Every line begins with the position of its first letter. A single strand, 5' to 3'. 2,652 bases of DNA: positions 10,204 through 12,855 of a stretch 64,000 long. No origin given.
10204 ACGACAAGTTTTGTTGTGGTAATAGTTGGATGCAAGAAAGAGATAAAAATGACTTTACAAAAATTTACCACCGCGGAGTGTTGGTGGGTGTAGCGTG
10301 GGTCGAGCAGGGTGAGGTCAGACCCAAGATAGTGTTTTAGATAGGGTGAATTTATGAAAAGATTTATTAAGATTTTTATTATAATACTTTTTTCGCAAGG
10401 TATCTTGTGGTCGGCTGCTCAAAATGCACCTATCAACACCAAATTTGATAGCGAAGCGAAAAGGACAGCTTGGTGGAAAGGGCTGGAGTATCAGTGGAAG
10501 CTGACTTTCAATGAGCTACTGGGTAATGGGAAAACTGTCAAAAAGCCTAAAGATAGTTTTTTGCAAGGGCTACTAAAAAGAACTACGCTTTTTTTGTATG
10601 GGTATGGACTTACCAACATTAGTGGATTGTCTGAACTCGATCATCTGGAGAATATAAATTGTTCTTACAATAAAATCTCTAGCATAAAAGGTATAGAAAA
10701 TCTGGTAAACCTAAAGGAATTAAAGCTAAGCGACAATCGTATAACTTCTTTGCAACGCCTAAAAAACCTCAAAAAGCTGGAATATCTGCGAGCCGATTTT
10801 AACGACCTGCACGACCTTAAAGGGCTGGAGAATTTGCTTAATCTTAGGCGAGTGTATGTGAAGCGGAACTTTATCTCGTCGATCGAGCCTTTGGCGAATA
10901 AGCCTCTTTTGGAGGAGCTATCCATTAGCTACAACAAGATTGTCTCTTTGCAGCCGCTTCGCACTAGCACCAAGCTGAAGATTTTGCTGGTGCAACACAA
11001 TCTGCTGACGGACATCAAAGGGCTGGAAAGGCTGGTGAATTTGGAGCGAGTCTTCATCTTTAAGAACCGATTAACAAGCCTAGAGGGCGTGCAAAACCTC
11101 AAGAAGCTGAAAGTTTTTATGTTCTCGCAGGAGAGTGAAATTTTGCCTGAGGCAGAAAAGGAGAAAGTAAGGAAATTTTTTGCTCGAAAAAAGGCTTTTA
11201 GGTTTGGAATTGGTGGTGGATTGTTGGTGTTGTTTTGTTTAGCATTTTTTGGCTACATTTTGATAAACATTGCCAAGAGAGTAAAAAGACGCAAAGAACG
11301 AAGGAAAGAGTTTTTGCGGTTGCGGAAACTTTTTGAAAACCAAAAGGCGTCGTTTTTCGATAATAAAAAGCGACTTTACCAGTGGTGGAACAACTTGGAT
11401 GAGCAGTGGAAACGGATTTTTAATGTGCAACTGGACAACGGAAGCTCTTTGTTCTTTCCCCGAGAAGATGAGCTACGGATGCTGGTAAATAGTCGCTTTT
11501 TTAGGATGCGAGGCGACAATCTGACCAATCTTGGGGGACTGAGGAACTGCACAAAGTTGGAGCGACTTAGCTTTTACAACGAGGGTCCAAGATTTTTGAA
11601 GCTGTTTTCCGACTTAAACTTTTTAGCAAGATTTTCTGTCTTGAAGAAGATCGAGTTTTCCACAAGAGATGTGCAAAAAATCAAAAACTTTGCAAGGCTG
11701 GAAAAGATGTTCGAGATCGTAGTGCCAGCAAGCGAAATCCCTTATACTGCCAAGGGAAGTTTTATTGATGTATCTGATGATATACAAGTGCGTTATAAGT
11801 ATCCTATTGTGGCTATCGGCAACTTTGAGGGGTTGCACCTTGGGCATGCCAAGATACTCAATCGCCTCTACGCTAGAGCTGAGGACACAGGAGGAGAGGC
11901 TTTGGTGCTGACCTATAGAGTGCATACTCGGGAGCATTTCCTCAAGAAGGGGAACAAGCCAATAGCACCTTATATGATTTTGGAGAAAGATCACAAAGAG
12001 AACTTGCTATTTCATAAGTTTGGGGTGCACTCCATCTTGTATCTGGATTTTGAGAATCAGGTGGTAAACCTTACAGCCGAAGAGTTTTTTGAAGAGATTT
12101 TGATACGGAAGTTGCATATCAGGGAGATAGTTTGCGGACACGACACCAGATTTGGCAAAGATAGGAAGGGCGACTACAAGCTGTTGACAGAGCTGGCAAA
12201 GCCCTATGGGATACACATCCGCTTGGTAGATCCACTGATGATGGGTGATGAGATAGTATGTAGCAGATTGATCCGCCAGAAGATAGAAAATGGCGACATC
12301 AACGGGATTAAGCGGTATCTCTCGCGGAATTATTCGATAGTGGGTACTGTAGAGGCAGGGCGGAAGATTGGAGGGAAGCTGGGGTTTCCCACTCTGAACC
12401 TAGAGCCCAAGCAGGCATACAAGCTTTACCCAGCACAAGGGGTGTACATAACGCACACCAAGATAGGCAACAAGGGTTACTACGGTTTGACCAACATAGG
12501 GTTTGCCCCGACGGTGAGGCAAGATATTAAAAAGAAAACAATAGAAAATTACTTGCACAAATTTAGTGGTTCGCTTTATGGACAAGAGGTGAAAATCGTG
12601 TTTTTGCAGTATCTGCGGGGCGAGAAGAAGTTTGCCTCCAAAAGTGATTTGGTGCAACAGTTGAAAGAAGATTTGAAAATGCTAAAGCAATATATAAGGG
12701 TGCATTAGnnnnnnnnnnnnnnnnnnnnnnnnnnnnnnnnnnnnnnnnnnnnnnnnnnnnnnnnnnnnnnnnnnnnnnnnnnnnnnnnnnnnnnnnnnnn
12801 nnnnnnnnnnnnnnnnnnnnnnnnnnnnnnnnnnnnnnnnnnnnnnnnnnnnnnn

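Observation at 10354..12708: In-frame fusion of a leucine-rich-repeat membrane protein to RibF (riboflavin kinase / FAD synthetase)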

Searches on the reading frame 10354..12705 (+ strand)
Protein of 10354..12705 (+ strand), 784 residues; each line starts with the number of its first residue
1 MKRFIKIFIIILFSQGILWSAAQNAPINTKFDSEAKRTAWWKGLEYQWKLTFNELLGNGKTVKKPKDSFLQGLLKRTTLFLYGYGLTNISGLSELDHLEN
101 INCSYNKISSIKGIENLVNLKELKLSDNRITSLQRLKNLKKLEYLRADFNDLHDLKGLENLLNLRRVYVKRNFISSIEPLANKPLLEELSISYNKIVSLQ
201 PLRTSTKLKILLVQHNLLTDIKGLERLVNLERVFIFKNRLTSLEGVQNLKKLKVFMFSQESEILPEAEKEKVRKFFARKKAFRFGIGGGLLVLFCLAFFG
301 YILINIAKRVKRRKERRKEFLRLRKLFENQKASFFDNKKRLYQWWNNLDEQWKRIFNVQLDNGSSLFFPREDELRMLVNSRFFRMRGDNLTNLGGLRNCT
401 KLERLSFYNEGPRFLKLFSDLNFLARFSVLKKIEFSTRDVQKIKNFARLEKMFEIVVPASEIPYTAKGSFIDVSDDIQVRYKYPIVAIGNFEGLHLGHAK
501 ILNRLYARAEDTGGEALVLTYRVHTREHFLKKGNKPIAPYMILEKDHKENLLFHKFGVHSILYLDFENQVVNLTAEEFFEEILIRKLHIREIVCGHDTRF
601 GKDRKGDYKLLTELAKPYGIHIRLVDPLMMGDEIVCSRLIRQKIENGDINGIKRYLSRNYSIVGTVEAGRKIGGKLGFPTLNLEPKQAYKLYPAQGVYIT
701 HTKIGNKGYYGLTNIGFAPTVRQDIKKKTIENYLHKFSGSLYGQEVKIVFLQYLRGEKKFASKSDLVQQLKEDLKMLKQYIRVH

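Call 3: search_protein_families(library=pfam, proteins=[window:10354-12705:+], max_evalue=0.01)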
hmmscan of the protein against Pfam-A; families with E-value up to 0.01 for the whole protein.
window:10354-12705:+ (784 aa): 6 families
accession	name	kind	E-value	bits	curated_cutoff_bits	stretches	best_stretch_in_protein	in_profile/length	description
PF01687.23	Flavokinase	-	3.7e-35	121.3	19.6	1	656-780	1-123/124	Riboflavin kinase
PF06574.18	FAD_syn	-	9.2e-35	120.2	27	1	485-638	9-157/158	FAD synthetase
PF12799.13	LRR_4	-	9.3e-24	83.4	27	5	97-138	2-44/44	Leucine Rich repeats (2 copies)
PF13855.12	LRR_8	-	1.6e-08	34.7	27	3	97-152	2-61/61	Leucine rich repeat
PF14580.12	LRR_9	-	1.5e-06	28.4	30.5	1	74-175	19-126/175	Leucine-rich repeat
PF23952.1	LRR_EndoS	-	0.0003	21.4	27.9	0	101-193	28-115/116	Endo-beta-N-acetylglucosaminidase EndoS LRR domain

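Call 4: search_protein_families(library=ncbifam, proteins=[window:10354-12705:+], max_evalue=0.01)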
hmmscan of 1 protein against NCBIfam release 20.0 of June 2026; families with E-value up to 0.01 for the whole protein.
window:10354-12705:+ (784 aa): 16 families
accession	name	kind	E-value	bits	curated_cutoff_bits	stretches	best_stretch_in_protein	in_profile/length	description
NF004162.0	PRK05627.1-5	equivalog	3.4e-71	240.1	241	1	484-781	15-299/304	bifunctional riboflavin kinase/FAD synthetase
NF004160.0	PRK05627.1-3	equivalog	1.1e-69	234.5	295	1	473-781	6-319/325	bifunctional riboflavin kinase/FAD synthetase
NF004159.0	PRK05627.1-2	equivalog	6.2e-62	209.5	306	1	484-782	17-308/326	bifunctional riboflavin kinase/FAD synthetase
NF004163.0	PRK05627.1-6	equivalog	8.8e-60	202.4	315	1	481-782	15-308/313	bifunctional riboflavin kinase/FAD synthetase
TIGR00083.1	ribF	equivalog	3.1e-57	194.2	184.35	1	486-781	2-289/290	riboflavin biosynthesis protein RibF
NF004161.0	PRK05627.1-4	equivalog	1.3e-53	182.1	461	1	484-782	20-312/324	bifunctional riboflavin kinase/FAD synthetase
NF004158.0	PRK05627.1-1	equivalog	1.1e-44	153.1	396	1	473-780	8-303/304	bifunctional riboflavin kinase/FAD synthetase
NF045965.1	RibF_rel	equivalog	2.3e-26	92.9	200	1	481-779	11-276/279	FAD synthase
NF005518.0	PRK07143.1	equivalog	2.8e-25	89.3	232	1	482-780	15-273/281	hypothetical protein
NF033189.1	internalin_A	exception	7.8e-20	70.8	1600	1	82-253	192-363/799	class 1 internalin InlA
NF033188.1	internalin_H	exception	1.6e-18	66.7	1050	1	76-254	78-256/548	InlH/InlC2 family class 1 internalin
NF033190.2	inl_like_NEAT_1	exception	9.6e-17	60.5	1275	1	84-257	295-467/754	NEAT domain-containing leucine-rich repeat protein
NF033186.1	internalin_K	exception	1.1e-06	27.4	1100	1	93-240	69-221/604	class 1 internalin InlK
NF033187.0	internalin_J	exception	1.7e-06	26.6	1700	1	79-250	98-264/846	class 1 internalin InlJ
NF011917.0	PRK15387.1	equivalog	0.0015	16.6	1243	1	79-243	287-437/788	type III secretion system effector E3 ubiquitin transferase SspH2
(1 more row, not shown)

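Call 5: find_homologous_proteins(query=window:10354-12705:+, max_evalue=0.00001)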
Query window:10354-12705:+ (784 aa): 606 proteins with E <= 0.00001 among 8000 candidates; the best 120 are listed.
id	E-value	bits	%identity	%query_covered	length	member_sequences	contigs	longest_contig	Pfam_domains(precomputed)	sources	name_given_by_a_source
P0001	0.0e+0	1751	100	100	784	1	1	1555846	PF14580.13,PF01687.24,PF06574.19,PF12799.14,PF13855.13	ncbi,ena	-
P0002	0.0e+0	1480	83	100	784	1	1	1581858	PF01687.24,PF06574.19,PF12799.14,PF13855.13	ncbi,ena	-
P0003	0.0e+0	1239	74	92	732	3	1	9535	PF14580.13,PF01687.24,PF06574.19,PF12799.14,PF13855.13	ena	-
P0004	0.0e+0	1052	60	100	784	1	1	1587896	PF23598.2,PF01687.24,PF06574.19,PF12799.14,PF13855.13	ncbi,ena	-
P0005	0.0e+0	1045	60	100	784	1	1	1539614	PF23598.2,PF01687.24,PF06574.19,PF12799.14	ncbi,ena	-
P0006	0.0e+0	1038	68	86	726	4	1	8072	PF01687.24,PF06574.19,PF12799.14,PF13855.13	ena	-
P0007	1.1e-195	670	43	100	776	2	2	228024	PF23598.2,PF01687.24,PF06574.19,PF12799.14,PF13855.13,PF23952.2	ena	-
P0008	4.6e-66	241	40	26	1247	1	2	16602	PF23598.2,PF14580.13,PF00560.40,PF12799.14,PF13855.13,PF23952.2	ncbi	-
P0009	4.0e-52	195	33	23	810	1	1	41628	PF24048.2,PF23598.2,PF14580.13,PF01844.30,PF00560.40,PF12799.14,PF13855.13,PF23211.1,PF14279.13,PF23952.2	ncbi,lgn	-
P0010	1.7e-51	193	35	24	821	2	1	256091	PF23598.2,PF14580.13,PF00560.40,PF12799.14,PF13855.13,PF23952.2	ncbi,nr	ncbi:MAG TPA: leucine-rich repeat domain-containing protein [Candidatus Lokiarchaeia archaeon]|nr:le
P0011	8.9e-51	191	36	22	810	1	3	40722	PF23598.2,PF14580.13,PF01844.30,PF00560.40,PF12799.14,PF13855.13,PF14279.13,PF00795.28,PF23952.2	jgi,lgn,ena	-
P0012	8.9e-47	178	40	24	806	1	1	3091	PF24048.2,PF23598.2,PF14580.13,PF21832.2,PF00560.40,PF12799.14,PF13855.13,PF23952.2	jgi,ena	-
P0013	5.0e-46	175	41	22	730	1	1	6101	PF23598.2,PF14580.13,PF00560.40,PF12799.14,PF13855.13,PF23952.2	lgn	-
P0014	6.4e-45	171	32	24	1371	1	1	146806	PF23598.2,PF14580.13,PF12799.14,PF13855.13,PF23211.1,PF23952.2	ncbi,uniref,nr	ncbi:leucine-rich_repeat domain-containing protein [Hexamita inflata]|uniref:Leucine-rich repeat dom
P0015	1.4e-43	167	42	21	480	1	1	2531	PF23598.2,PF14580.13,PF00560.40,PF12799.14,PF13855.13,PF23952.2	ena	-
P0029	4.5e-35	139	22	64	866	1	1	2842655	PF23598.2,PF25019.1,PF12799.14,PF23211.1,PF23952.2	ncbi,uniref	ncbi:leucine-rich repeat domain-containing protein [Limibacter armeniacum]|uniref:leucine-rich repea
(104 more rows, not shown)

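Call 8: find_related_loci(query=A1, collection=genome_contigs, flank=6000)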
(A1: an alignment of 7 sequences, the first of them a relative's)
Query A1 (784 aa) in genome_contigs; peptide patterns used: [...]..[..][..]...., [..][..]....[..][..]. (x = any residue, [..] = any of these).
70 stretches matched a pattern; 7 encode a relative of the query (tblastn E <= 1e-3); 7 distinct loci.
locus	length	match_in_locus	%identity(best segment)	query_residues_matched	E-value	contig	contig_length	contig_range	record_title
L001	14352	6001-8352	83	1-784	0e+0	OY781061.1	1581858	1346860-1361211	MAG: Candidatus Cloacimonadota bacterium isolate d61283ab-f090-4083-af93-b05ca963783c genome assembly, chromosome: 1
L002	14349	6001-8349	74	1-784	0e+0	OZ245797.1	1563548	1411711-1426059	MAG: Candidatus Cloacimonadales bacterium isolate fc3f51d0-d714-4435-a6aa-687eb898d1db genome assembly, chromosome: 1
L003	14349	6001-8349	68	1-784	0e+0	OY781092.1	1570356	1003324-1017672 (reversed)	MAG: Candidatus Cloacimonadota bacterium isolate 8680c310-070e-4036-acf1-3e53f730eccc genome assembly, chromosome: 1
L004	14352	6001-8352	60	1-784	0e+0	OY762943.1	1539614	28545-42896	MAG: Candidatus Cloacimonadota bacterium isolate 81f21e09-d2d9-4ba9-a01d-07ebf84cacc7 genome assembly, chromosome: 1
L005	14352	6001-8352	60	1-784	0e+0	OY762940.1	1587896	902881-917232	MAG: Candidatus Cloacimonadota bacterium isolate fde15138-546a-48ac-9104-3b47d2f39405 genome assembly, chromosome: 1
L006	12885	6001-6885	27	485-779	3e-27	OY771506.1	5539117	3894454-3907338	MAG: Phycisphaeraceae bacterium isolate 5ced0416-64b5-4844-9ce5-ab75583fac57 genome assembly, chromosome: 1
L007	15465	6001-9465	28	55-267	5e-16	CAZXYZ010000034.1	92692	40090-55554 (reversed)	MAG TPA_asm: uncultured Pirellulaceae bacterium isolate binchicken_co16_356 genome assembly, contig: NODE_404_length_926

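Call 13: find_encoding_contigs(protein=P0007, flank=8000, max_places=3)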
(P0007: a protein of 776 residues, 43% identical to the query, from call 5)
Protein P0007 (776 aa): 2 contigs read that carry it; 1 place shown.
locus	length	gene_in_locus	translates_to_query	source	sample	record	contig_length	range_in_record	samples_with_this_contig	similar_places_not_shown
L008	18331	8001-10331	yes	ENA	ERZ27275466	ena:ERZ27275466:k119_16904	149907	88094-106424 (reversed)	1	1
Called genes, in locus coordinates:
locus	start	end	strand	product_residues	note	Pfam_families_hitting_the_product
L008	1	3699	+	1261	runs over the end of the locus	-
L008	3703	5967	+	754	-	PF13567:DUF4131, PF03772:Competence, PF00753:Lactamase_B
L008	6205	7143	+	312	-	PF01368:DHH, PF02272:DHHA1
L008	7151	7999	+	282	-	PF01509:TruB_N, PF16198:TruB_C_2 (weak), PF09157:TruB-C_2 (weak)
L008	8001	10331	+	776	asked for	PF13855:LRR_8 (faint), PF23952:LRR_EndoS (faint), PF12799:LRR_4 (weak), PF23598:LRR_14 (weak), PF06574:FAD_syn, PF01687:Flavokinase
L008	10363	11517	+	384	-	PF03453:MoeA_N, PF00994:MoCF_biosynth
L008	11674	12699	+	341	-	PF00022:Actin (faint), PF06723:MreB_Mbl, PF00012:HSP70, PF14450:FtsA (weak)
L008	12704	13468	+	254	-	PF04085:MreC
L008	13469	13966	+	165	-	-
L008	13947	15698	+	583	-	PF03717:PBP_dimer, PF00905:Transpeptidase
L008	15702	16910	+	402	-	PF01098:FTSW_RODA_SPOVE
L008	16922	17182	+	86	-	-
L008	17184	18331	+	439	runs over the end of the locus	PF18073:Zn_ribbon_LapB, PF03796:DnaB_C, PF06745:ATPase, PF13481:AAA_25, PF13173:AAA_14 (weak), PF03266:NTPase_1 (faint), PF13541:ChlI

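Call 26: search_protein_families(library=pfam, proteins=[P0029], max_evalue=0.001)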
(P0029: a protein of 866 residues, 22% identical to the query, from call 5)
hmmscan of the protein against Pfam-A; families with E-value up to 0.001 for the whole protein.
P0029 (866 aa): 6 families
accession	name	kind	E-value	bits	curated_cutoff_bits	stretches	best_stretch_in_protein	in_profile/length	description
PF12799.13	LRR_4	-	3.3e-48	161.1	27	7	768-809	2-43/44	Leucine Rich repeats (2 copies)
PF23598.1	LRR_14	-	7.3e-14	51.7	40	2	534-633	39-142/353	Leucine-rich repeat region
PF23952.1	LRR_EndoS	-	8.5e-13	49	27.9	0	770-840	26-93/116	Endo-beta-N-acetylglucosaminidase EndoS LRR domain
PF25019.1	LRR_R13L1-DRL21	-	1.1e-11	45.2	27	0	234-303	53-125/127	R13L1/DRL21 LRRs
PF23211.1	LRR_LRWD1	-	3.4e-06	27.3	28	0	559-620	37-98/190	Leucine-rich repeat and WD repeat-containing protein 1, LRR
PF25013.1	LRR_Zer-1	-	0.00082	20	27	0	246-349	4-96/137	Zer-1-like, Leucine-rich repeats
